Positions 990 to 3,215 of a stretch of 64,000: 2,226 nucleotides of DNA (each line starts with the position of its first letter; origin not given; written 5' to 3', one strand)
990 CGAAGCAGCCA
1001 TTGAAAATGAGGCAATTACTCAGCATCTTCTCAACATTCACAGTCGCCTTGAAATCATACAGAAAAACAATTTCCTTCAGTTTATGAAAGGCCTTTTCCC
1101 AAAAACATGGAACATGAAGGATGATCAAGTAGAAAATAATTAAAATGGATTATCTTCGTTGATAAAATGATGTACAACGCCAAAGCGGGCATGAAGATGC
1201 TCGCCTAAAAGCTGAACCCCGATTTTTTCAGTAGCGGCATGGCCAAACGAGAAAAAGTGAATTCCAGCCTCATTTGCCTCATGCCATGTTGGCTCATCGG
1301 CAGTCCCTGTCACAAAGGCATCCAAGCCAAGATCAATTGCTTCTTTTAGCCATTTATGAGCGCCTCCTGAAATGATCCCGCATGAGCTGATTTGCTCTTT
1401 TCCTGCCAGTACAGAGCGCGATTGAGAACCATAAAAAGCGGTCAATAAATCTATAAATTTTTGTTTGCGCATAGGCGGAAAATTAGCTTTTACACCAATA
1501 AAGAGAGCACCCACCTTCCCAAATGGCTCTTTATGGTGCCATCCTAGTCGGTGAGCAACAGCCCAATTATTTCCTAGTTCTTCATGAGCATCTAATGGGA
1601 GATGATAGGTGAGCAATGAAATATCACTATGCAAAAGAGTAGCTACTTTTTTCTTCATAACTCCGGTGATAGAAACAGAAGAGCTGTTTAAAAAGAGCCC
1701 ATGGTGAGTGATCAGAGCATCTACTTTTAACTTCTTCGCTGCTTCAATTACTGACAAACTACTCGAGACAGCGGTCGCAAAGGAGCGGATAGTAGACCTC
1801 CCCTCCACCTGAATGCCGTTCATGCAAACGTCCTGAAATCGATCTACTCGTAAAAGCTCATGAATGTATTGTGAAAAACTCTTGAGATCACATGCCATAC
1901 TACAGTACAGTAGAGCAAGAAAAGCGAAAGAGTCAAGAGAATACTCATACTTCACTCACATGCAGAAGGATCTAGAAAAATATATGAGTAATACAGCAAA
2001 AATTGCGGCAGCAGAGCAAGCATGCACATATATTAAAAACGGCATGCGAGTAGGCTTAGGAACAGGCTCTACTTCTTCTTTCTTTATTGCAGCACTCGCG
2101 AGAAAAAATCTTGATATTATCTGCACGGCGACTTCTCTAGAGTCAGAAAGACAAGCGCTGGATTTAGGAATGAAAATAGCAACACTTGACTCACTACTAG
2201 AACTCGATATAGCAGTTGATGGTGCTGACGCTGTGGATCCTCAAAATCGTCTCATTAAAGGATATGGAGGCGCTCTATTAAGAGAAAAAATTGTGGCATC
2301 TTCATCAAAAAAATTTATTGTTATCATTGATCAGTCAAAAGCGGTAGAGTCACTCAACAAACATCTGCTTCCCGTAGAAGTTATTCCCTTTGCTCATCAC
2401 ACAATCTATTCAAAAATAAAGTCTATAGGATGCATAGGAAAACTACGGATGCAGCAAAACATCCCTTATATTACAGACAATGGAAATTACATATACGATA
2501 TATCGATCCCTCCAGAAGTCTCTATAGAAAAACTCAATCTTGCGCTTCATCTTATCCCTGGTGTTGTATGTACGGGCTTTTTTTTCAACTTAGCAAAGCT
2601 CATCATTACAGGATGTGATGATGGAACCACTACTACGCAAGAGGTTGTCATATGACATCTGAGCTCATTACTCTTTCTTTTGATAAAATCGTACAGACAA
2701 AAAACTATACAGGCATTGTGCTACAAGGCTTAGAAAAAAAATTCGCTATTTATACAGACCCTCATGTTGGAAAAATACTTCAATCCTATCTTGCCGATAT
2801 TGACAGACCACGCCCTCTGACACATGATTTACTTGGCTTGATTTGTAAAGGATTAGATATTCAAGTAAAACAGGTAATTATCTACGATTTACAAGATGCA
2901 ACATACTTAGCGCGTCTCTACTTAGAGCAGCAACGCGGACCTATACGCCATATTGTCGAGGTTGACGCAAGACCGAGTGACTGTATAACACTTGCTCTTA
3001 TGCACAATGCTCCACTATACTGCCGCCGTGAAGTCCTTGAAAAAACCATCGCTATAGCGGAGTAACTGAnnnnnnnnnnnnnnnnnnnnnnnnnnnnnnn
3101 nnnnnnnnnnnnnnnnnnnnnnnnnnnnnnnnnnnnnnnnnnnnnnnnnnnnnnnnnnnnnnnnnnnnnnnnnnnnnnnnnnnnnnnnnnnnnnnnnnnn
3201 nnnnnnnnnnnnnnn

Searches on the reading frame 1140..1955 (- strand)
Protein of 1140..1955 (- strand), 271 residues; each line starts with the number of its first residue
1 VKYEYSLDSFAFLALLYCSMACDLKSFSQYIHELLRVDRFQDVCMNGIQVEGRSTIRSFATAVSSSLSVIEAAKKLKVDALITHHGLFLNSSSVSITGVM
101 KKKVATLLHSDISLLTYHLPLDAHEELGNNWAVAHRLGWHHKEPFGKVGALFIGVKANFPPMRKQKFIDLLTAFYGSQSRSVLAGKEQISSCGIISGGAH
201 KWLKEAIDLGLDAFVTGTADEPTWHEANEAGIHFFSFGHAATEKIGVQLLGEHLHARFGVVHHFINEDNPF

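Call 71: search_protein_families(library=pfam, proteins=[window:1140-1955:-], max_evalue=0.0001)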
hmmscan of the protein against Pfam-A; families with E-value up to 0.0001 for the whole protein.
window:1140-1955:- (271 aa): 1 family
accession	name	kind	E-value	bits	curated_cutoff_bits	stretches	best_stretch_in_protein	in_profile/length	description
PF01784.24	DUF34_NIF3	-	2.9e-54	184.8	23.4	1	24-270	3-256/256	Duf34/NIF3 (NGG1p interacting factor 3)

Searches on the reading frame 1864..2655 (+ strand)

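Call 71: search_protein_families(library=pfam, proteins=[window:1864-2655:+], max_evalue=0.0001)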
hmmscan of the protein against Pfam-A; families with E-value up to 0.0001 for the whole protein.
window:1864-2655:+ (263 aa): 2 families
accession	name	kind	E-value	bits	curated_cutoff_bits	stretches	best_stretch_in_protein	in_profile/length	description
PF06026.20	Rib_5-P_isom_A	-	2.2e-55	187.3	26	1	87-254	2-173/173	Ribose 5-phosphate isomerase A (phosphoriboisomerase A)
PF00455.28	DeoRC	-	8.6e-09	36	31.8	1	44-89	4-50/160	DeoR C terminal sensor domain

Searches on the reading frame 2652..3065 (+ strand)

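Call 71: search_protein_families(library=pfam, proteins=[window:2652-3065:+], max_evalue=0.0001)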
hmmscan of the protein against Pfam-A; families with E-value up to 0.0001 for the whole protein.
window:2652-3065:+ (137 aa): 1 family
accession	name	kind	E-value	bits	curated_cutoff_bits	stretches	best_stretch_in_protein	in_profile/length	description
PF02577.19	BFN_dom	-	3.6e-25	88.4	27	1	30-132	11-107/112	Bifunctional nuclease domain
